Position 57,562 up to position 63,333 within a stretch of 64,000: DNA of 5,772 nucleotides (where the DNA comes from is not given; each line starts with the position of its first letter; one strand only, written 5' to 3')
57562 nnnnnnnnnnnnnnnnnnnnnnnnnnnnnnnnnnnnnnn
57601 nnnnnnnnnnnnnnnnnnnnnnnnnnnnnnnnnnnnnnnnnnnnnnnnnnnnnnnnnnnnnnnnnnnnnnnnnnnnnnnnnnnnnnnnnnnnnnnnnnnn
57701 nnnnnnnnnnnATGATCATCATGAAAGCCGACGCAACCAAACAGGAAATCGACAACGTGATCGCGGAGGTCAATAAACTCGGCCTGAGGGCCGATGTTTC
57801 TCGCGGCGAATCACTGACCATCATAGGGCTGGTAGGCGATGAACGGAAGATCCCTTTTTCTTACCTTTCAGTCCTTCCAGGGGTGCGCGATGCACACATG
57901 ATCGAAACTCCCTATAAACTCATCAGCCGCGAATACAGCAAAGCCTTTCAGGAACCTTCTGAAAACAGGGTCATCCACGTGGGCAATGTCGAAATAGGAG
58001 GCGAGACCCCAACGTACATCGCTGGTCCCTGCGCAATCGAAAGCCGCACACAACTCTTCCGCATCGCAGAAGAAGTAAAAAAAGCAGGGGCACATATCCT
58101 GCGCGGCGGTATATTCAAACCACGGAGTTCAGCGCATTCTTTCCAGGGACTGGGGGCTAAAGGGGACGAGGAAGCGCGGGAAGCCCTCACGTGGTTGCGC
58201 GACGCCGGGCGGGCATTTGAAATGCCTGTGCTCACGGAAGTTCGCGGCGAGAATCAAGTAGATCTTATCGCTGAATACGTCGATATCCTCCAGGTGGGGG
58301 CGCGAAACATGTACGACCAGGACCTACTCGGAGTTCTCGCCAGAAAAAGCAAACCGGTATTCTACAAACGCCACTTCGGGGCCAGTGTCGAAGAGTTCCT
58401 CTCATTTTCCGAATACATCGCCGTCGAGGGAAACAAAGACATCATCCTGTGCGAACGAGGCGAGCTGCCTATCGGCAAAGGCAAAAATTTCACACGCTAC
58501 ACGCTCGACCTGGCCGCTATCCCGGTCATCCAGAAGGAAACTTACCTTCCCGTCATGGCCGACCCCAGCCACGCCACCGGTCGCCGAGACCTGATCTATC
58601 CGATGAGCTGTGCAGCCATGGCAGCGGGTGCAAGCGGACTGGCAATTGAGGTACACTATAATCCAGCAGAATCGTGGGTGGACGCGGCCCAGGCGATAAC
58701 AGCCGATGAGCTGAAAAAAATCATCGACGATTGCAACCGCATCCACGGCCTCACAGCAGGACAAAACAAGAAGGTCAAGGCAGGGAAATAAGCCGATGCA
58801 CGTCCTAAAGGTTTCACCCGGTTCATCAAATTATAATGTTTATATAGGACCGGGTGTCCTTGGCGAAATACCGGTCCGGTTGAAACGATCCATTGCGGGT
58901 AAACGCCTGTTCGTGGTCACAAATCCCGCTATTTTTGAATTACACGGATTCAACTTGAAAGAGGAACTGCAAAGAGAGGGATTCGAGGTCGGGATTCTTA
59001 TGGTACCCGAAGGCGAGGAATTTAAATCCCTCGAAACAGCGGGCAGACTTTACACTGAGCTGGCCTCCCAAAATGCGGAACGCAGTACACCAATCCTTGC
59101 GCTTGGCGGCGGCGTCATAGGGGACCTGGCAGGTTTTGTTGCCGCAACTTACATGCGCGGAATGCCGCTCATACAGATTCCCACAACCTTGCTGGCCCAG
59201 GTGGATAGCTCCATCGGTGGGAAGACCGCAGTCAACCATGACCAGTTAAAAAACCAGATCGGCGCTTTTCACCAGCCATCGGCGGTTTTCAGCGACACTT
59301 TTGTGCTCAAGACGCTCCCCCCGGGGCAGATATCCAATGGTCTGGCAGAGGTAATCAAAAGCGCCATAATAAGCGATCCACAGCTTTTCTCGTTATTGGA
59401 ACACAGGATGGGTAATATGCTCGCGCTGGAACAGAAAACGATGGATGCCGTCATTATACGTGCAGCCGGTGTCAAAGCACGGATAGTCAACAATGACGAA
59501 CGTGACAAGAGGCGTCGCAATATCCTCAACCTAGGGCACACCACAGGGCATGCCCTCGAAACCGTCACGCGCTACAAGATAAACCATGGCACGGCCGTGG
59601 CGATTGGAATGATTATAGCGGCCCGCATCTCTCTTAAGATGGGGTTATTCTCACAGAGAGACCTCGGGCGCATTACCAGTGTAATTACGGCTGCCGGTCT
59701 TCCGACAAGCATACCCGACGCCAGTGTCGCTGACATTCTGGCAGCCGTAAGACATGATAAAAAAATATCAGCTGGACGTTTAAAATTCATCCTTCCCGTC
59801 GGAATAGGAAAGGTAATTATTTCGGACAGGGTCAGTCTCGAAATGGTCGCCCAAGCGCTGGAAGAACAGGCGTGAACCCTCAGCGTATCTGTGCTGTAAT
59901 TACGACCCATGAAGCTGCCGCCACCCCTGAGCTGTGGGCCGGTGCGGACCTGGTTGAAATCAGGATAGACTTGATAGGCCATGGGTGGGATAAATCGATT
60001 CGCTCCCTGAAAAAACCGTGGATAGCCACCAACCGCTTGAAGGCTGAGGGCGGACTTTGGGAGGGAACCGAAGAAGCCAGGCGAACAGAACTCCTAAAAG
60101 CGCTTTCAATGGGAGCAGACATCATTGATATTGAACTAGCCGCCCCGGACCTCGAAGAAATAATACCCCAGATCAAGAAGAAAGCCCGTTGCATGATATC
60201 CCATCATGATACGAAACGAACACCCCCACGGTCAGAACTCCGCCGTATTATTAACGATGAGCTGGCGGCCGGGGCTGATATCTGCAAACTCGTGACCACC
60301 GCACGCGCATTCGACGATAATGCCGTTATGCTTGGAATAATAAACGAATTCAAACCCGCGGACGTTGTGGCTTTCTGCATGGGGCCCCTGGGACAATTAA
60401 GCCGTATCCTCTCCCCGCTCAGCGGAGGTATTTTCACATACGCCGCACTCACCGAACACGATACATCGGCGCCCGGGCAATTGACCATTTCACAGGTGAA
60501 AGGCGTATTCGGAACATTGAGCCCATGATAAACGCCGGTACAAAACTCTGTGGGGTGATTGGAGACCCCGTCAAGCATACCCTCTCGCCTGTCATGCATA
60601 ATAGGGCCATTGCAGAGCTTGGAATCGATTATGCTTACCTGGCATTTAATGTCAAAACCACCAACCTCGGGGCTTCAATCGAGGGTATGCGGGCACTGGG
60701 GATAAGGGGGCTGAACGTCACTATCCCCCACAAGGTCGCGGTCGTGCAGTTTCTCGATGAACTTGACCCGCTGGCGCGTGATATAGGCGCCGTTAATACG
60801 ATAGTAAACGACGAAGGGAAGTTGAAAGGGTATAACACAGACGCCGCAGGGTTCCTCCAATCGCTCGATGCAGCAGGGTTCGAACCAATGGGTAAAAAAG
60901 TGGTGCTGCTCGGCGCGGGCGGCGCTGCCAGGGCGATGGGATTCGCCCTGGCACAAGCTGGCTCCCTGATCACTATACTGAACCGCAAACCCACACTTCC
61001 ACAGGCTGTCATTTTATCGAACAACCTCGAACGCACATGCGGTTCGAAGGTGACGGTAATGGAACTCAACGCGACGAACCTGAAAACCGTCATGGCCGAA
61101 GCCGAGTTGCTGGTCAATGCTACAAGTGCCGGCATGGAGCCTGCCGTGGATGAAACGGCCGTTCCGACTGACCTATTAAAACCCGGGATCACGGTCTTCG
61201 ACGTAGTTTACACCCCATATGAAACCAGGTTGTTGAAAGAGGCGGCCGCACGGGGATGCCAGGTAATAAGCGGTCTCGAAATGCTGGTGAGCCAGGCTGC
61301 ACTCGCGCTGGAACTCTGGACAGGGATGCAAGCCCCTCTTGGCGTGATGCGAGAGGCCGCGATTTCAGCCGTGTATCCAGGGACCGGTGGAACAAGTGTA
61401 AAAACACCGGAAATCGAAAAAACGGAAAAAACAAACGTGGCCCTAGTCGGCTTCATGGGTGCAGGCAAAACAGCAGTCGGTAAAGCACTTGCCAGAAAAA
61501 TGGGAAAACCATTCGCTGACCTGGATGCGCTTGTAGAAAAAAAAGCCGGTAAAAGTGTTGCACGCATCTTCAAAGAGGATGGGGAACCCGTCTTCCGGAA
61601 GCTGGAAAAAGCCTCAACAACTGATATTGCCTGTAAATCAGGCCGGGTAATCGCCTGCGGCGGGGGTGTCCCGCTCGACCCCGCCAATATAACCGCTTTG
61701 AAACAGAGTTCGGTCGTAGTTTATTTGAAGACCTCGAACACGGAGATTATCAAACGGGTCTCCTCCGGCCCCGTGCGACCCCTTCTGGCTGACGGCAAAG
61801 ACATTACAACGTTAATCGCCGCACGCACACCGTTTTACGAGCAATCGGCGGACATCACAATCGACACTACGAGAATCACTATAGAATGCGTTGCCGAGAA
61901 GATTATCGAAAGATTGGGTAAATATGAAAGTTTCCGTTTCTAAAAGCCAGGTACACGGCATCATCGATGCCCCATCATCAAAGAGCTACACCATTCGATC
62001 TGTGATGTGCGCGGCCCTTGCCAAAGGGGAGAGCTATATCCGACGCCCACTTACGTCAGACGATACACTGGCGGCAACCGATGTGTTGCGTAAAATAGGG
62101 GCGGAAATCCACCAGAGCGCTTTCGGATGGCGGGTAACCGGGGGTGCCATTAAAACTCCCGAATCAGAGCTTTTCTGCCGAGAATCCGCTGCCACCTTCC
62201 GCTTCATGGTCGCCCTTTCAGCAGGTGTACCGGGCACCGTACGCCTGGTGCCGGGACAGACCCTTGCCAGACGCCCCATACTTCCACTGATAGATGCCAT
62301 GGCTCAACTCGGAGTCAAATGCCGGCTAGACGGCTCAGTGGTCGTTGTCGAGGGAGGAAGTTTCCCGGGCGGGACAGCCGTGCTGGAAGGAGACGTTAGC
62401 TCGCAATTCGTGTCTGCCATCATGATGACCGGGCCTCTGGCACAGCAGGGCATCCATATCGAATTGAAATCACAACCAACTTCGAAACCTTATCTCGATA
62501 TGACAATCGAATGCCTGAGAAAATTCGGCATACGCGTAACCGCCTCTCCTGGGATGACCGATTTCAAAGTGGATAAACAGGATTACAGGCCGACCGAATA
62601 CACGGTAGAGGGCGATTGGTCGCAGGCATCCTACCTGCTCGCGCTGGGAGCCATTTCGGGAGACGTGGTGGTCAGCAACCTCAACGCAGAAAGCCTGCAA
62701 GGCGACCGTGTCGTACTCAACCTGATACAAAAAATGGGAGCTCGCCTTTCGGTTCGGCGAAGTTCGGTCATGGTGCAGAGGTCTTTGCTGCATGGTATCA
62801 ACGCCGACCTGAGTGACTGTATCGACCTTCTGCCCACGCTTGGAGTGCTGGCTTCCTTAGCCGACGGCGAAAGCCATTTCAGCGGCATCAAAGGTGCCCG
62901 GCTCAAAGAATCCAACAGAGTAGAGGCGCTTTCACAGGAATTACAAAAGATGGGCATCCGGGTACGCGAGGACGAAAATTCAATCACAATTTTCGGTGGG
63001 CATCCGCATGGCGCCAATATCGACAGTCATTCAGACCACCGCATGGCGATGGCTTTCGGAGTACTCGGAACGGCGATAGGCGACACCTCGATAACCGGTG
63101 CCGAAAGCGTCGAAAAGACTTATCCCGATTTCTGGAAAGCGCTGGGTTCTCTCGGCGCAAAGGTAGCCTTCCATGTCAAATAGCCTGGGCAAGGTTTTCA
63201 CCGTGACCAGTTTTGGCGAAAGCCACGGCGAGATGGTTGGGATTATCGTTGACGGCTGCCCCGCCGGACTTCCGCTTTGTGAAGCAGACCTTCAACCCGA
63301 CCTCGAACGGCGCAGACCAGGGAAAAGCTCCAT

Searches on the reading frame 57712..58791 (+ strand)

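Call 15: search_protein_families(library=pfam, proteins=[window:57712-58791:+], max_evalue=0.00001)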
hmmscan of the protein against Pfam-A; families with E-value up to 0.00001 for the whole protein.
window:57712-58791:+ (359 aa): 2 families
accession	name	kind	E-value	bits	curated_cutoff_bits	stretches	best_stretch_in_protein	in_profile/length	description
PF00793.26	DAHP_synth_1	-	2.4e-62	210.7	25.5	1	92-336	9-256/270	DAHP synthetase I family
PF18152.6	DAHP_snth_FXD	-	6.2e-17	61.6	27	1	2-63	3-64/67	DAHP synthase ferredoxin-like domain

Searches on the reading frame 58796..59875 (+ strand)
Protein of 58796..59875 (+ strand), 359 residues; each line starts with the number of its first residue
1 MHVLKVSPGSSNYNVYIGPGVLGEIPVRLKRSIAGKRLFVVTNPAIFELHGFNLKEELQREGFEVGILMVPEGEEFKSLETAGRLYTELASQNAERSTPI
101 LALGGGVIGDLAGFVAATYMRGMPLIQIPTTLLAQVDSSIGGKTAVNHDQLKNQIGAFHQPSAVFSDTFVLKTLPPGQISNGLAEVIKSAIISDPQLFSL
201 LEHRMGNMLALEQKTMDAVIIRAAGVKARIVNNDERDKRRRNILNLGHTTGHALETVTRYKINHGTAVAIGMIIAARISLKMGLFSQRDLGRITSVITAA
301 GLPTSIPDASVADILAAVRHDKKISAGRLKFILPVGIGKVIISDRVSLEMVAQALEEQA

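Call 15: search_protein_families(library=pfam, proteins=[window:58796-59875:+], max_evalue=0.00001)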
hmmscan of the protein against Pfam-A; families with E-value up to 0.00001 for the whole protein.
window:58796-59875:+ (359 aa): 4 families
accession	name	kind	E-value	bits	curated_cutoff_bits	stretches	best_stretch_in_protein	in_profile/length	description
PF01761.26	DHQ_synthase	-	6.1e-47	158.5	24.2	1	68-179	2-113/115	3-dehydroquinate synthase N-terminal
PF24621.2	DHQS_C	-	4.1e-44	150.5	27.6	1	182-323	1-143/144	3-dehydroquinate synthase C-terminal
PF13685.12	Fe-ADH_2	-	2.5e-11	44.2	28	1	17-175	2-149/149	Iron-containing alcohol dehydrogenase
PF00465.25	Fe-ADH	-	1.1e-06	28.7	31.3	1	14-132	3-131/168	Iron-containing alcohol dehydrogenase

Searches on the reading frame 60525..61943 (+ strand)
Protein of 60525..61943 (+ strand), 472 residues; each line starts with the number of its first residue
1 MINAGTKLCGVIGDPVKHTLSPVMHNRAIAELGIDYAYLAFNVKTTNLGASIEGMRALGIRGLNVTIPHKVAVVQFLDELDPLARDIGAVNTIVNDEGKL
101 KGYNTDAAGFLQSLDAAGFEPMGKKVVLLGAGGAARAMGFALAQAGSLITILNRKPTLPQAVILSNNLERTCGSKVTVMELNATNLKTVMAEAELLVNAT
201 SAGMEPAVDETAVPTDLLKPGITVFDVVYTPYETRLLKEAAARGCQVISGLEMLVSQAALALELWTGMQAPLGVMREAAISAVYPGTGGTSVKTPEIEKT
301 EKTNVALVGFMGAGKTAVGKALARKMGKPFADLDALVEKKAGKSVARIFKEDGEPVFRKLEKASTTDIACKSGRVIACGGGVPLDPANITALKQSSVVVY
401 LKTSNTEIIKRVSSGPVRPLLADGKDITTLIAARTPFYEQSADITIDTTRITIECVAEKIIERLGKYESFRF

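Call 15: search_protein_families(library=pfam, proteins=[window:60525-61943:+], max_evalue=0.00001)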
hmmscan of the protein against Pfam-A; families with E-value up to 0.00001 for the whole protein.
window:60525-61943:+ (472 aa): 3 families
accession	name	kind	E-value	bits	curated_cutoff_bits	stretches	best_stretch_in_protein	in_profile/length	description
PF01202.28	SKI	-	3.4e-41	141.5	22.1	1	311-464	1-158/159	Shikimate kinase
PF08501.16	Shikimate_dh_N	-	1.5e-30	105.7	27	1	11-93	1-83/83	Shikimate dehydrogenase substrate binding domain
PF18317.6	SDH_C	-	1.6e-12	47.4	25.8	1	250-279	1-30/31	Shikimate 5'-dehydrogenase C-terminal domain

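Call 52: find_encoding_contigs(protein=window:60525-61943:+, flank=10000, max_places=4)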
Protein window:60525-61943:+ (472 aa): 18 contigs read that carry it; 4 places shown.
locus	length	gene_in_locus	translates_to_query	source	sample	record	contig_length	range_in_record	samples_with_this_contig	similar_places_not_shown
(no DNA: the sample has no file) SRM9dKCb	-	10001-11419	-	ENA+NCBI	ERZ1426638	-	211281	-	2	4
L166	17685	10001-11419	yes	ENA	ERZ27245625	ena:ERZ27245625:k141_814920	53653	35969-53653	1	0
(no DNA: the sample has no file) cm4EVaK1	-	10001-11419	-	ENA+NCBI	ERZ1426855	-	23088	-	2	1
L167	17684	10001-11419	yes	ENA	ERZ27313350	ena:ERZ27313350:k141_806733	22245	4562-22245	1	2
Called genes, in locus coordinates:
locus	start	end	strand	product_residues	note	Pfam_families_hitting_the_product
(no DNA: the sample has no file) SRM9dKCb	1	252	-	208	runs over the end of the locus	PF00573:Ribosomal_L4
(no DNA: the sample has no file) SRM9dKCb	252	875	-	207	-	PF00297:Ribosomal_L3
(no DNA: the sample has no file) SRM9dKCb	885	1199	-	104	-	PF00338:Ribosomal_S10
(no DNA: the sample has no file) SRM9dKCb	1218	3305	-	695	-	PF00009:GTP_EFTU, PF03144:GTP_EFTU_D2, PF22042:EF-G_D2, PF14492:EFG_III, PF16658:RF3_C (weak), PF03764:EFG_IV, PF00679:EFG_C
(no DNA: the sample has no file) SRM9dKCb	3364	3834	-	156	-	PF00177:Ribosomal_S7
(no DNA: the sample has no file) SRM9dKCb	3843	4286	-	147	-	PF00164:Ribosom_S12_S23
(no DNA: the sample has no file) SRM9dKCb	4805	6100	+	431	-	PF06050:HGD-D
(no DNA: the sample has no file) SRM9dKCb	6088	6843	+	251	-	PF01869:BcrAD_BadFG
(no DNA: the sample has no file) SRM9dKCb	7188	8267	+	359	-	PF18152:DAHP_snth_FXD, PF00793:DAHP_synth_1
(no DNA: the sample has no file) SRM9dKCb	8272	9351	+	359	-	PF00465:Fe-ADH (weak), PF13685:Fe-ADH_2, PF01761:DHQ_synthase, PF24621:DHQS_C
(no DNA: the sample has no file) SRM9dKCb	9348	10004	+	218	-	PF01487:DHquinase_I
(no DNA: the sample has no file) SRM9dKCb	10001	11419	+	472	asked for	PF08501:Shikimate_dh_N, PF18317:SDH_C, PF01202:SKI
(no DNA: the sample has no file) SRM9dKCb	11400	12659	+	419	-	PF00275:EPSP_synthase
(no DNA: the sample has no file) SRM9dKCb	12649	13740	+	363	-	PF01264:Chorismate_synt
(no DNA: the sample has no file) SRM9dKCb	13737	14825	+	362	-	PF01817:CM_2, PF00800:PDT, PF01842:ACT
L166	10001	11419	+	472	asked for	PF08501:Shikimate_dh_N, PF18317:SDH_C, PF01202:SKI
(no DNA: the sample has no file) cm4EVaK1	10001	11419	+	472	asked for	PF08501:Shikimate_dh_N, PF18317:SDH_C, PF01202:SKI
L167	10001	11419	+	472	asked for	PF08501:Shikimate_dh_N, PF18317:SDH_C, PF01202:SKI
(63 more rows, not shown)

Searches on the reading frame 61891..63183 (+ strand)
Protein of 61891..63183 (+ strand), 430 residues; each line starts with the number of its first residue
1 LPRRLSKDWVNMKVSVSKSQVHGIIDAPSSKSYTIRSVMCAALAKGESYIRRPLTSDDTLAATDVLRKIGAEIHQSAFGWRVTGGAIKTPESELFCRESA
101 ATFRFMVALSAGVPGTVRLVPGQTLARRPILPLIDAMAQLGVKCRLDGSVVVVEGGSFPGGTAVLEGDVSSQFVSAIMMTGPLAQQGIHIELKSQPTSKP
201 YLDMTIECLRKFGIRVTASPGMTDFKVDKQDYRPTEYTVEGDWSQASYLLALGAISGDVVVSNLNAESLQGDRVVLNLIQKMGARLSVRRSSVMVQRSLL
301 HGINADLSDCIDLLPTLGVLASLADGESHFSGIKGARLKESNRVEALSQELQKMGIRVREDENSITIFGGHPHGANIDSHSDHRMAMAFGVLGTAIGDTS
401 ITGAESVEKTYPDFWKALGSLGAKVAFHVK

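Call 15: search_protein_families(library=pfam, proteins=[window:61891-63183:+], max_evalue=0.00001)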
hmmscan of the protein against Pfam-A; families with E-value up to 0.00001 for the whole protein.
window:61891-63183:+ (430 aa): 1 family
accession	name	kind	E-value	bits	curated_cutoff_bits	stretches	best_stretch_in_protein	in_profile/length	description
PF00275.25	EPSP_synthase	-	2.5e-94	316.8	22.8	1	19-418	5-417/417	EPSP synthase (3-phosphoshikimate 1-carboxyvinyltransferase)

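Call 50: find_encoding_contigs(protein=window:61891-63183:+, flank=10000, max_places=4)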
Protein window:61891-63183:+ (430 aa): no gene with exactly this product is on record in the collection.
